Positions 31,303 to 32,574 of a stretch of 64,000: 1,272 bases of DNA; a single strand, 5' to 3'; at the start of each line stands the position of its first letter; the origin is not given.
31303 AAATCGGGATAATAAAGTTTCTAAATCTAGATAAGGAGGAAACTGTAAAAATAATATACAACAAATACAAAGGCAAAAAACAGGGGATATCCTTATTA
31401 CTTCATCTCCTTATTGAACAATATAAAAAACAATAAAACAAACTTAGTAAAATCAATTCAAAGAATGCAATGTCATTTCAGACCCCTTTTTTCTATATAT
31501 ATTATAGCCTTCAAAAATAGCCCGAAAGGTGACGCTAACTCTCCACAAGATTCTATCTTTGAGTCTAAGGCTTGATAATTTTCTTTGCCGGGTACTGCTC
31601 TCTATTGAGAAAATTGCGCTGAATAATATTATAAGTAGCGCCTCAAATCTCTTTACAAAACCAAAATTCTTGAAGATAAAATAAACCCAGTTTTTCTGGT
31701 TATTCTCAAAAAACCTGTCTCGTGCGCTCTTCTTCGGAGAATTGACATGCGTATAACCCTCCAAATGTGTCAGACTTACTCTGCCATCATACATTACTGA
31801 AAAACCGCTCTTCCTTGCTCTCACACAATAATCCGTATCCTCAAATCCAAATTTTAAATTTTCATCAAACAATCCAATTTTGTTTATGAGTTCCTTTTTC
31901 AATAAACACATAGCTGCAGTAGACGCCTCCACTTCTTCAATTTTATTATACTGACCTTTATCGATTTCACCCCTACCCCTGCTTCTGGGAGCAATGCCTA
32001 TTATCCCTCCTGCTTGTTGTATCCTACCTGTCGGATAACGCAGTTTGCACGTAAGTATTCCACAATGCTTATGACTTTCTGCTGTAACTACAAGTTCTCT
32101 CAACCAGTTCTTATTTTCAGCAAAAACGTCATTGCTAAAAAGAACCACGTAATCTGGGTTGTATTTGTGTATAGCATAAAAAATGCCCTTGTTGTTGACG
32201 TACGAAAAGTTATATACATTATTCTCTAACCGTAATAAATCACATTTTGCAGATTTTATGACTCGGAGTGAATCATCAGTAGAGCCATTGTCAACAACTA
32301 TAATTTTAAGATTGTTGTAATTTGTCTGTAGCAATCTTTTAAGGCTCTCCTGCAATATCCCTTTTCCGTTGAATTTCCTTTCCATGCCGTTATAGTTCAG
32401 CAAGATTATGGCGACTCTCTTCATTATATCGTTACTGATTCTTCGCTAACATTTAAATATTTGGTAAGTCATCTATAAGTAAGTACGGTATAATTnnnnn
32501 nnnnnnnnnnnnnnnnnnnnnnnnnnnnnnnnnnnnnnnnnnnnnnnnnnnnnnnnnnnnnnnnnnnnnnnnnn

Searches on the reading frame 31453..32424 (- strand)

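Call 30: search_protein_families(library=pfam, proteins=[window:31453-32424:-], max_evalue=0.00001)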
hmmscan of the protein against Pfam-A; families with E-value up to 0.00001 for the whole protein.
window:31453-32424:- (323 aa): 2 families
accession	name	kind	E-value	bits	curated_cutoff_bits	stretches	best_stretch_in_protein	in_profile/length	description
PF00535.33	Glycos_transf_2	-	1.8e-12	48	23.3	1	18-132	7-120/168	Glycosyl transferase family 2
PF13641.12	Glyco_tranf_2_3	-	1.8e-10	41.7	27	1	21-223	13-214/230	Glycosyltransferase like family 2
